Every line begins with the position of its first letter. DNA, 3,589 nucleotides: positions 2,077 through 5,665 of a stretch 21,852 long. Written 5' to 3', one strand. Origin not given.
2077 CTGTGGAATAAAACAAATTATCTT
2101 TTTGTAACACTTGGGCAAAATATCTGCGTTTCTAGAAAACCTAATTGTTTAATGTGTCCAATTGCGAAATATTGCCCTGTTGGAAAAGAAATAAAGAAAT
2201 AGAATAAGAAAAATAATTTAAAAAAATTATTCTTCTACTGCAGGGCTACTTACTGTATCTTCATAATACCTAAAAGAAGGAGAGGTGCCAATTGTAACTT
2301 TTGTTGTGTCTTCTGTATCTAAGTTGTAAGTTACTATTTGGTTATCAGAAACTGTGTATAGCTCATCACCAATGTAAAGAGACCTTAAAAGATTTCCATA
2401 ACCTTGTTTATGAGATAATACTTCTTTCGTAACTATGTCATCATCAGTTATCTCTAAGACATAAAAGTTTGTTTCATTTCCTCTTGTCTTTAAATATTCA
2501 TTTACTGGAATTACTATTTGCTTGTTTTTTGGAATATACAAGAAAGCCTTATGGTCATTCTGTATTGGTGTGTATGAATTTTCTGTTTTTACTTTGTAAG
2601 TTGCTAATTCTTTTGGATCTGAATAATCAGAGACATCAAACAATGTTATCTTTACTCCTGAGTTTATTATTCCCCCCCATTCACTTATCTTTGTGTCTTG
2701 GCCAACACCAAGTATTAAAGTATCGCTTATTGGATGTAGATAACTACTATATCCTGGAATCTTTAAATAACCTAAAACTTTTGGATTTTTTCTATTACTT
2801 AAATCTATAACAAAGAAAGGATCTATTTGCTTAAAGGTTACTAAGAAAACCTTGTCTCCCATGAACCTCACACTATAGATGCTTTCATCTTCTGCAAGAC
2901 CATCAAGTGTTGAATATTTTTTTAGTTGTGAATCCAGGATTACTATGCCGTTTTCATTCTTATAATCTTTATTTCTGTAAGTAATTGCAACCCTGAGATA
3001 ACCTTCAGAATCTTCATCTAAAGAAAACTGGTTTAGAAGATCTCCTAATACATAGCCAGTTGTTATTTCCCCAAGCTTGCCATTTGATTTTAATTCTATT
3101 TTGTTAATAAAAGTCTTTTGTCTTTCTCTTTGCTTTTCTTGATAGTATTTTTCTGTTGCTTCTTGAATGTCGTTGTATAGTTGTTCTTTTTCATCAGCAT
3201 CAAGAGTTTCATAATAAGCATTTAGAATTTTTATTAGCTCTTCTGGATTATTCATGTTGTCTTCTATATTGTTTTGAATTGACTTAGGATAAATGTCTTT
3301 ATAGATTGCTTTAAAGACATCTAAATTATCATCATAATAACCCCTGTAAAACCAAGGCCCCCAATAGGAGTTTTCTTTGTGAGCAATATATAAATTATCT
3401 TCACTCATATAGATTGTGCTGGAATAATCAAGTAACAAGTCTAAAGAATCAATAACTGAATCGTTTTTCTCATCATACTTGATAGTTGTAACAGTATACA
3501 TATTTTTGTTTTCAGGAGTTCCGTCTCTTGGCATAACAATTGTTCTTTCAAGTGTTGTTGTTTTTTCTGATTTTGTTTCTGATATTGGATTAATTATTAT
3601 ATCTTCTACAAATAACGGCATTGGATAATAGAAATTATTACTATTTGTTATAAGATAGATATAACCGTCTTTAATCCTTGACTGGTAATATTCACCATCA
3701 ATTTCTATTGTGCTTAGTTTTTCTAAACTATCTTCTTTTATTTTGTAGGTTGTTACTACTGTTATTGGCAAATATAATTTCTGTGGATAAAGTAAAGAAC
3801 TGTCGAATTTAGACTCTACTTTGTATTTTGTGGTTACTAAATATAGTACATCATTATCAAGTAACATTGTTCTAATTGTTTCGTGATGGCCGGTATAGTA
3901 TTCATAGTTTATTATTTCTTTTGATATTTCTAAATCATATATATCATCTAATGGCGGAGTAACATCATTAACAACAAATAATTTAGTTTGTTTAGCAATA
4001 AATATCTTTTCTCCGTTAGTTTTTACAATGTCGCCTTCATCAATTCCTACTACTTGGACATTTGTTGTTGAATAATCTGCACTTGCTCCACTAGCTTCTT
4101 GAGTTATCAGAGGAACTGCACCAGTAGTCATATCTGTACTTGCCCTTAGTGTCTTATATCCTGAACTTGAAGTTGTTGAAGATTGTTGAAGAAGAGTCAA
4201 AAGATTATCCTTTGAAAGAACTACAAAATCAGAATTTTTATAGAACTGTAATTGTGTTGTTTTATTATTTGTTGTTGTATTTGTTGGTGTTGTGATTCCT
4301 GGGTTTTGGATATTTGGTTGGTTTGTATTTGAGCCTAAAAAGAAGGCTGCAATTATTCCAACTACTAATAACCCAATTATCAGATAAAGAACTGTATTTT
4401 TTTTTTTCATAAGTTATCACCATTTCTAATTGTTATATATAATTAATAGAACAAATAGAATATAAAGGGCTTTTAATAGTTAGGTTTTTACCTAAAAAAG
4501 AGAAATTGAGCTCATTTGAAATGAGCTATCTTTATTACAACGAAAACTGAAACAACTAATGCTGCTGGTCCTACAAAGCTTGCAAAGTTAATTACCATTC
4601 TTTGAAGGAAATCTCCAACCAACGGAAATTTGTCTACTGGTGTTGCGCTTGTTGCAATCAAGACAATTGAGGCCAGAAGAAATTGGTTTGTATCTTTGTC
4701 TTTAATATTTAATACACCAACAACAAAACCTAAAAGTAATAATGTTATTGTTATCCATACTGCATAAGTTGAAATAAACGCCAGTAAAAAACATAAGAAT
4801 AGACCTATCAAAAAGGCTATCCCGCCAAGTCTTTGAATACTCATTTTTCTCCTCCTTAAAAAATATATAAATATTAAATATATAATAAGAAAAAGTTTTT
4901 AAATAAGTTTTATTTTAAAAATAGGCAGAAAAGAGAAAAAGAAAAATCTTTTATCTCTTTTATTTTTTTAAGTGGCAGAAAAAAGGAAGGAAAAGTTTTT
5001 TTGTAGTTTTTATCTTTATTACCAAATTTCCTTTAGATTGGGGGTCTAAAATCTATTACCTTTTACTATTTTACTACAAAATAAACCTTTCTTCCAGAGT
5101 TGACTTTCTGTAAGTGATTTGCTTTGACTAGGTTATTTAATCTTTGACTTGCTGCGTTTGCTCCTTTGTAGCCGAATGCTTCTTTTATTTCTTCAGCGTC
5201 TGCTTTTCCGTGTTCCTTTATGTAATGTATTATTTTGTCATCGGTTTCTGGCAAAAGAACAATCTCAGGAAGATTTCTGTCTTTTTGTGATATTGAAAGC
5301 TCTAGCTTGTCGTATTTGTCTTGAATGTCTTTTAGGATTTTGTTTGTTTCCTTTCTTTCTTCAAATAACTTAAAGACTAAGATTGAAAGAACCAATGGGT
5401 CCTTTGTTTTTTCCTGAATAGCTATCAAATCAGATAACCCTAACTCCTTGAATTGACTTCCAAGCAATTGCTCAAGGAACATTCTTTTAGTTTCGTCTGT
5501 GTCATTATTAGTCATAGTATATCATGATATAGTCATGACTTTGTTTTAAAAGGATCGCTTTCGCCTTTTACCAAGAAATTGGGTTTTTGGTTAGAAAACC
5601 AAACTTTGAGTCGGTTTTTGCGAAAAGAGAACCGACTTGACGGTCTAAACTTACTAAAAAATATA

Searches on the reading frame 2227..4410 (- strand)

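Call 7: search_protein_families(library=pfam, proteins=[window:2227-4410:-], max_evalue=0.001)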
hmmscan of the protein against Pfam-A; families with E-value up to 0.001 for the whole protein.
window:2227-4410:- (727 aa): 1 family
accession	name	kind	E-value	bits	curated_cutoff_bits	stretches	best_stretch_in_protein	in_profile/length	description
PF09826.15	Beta_propel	-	1.1e-123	414.2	22.4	1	113-699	1-494/495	Beta propeller domain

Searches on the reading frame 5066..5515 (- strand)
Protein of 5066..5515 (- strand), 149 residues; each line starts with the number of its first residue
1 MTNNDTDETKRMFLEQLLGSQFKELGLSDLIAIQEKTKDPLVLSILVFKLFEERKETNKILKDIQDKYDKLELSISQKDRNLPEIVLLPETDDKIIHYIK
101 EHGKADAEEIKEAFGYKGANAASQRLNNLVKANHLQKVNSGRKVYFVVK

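Call 7: search_protein_families(library=pfam, proteins=[window:5066-5515:-], max_evalue=0.001)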
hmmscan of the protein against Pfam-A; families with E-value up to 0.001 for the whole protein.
window:5066-5515:- (149 aa): 0 families

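Call 44: search_protein_families(library=pfam, proteins=[window:5066-5515:-], max_evalue=1)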
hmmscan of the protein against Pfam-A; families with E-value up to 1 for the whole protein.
window:5066-5515:- (149 aa): 8 families
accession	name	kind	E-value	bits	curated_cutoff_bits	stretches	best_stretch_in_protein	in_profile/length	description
PF22980.2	Myb_DNA-bind_8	-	0.0085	15.8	27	1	99-132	15-47/50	Myb-like DNA-binding domain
PF24034.1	DUF7343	-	0.026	14.8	27.6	1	91-143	4-56/62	Domain of unknown function (DUF7343)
PF24741.1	AlkZ-rel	-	0.03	14.2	26.5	1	87-123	99-135/221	AlkZ related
PF21248.3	SoFic-like_C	-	0.058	14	27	1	120-147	45-72/76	Protein adenylyltransferase SoFic-like, C-terminal domain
PF08220.18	HTH_DeoR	-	0.068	13.4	21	1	93-116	3-26/57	DeoR-like helix-turn-helix domain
PF12802.13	MarR_2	-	0.071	13.7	27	1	95-141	10-56/61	MarR family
PF04703.18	FaeA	-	0.091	13.5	20.7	1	93-142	3-52/62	FaeA-like protein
PF12840.13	HTH_20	-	0.16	12.4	27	1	95-132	9-45/51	Helix-turn-helix domain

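Call 68: search_protein_families(library=padloc, proteins=[window:5066-5515:-], max_evalue=0.01)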
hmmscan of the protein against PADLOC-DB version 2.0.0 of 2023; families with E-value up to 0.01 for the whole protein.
window:5066-5515:- (149 aa): 1 family
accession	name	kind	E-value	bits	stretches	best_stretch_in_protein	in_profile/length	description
PDLC03963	SoFic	-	0.007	13.8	1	53-146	263-349/361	-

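Call 83: search_solved_structures(query=A3, max_evalue=1)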
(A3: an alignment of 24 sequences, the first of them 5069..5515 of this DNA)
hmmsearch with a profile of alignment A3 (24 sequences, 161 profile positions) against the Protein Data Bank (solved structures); distinct sequences matched with E-value up to 1: 21.
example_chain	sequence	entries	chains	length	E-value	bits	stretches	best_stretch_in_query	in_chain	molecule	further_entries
5day_A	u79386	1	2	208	0.024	17.9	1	54-123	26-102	NAP1-related protein 1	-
1lea_A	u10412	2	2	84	0.026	17.8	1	105-149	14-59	LEXA REPRESSOR DNA BINDING DOMAIN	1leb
9w4v_A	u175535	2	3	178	0.027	17.7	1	95-149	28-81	Uncharacterized HTH-type transcriptional regulator PH0140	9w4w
7fby_A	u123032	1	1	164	0.034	17.4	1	97-149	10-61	Transcriptional regulatory protein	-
7c7x_E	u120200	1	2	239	0.034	17.4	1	54-123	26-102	NAP1-related protein 1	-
6jqv_A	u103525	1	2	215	0.035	17.4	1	55-123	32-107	NAP1-related protein 2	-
7ocj_A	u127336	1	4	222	0.045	17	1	95-149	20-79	LexA repressor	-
8trg_I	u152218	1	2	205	0.081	16.2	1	106-149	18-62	LexA repressor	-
1jhf_A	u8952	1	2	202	0.096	15.9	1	106-149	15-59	LEXA REPRESSOR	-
7b5g_A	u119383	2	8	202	0.097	15.9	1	106-149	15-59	LexA repressor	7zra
1jhh_A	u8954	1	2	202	0.097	15.9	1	106-149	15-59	LEXA REPRESSOR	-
3jso_A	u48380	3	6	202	0.1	15.9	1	106-149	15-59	LexA repressor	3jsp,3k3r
2lw1_A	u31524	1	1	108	0.15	15.4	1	47-99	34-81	ABC transporter ATP-binding protein uup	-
2phz_A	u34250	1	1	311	0.18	15.1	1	15-102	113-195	Iron-uptake system-binding protein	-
13ct_A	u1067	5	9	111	0.35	14.1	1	94-158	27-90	Transcriptional regulator, ArsR family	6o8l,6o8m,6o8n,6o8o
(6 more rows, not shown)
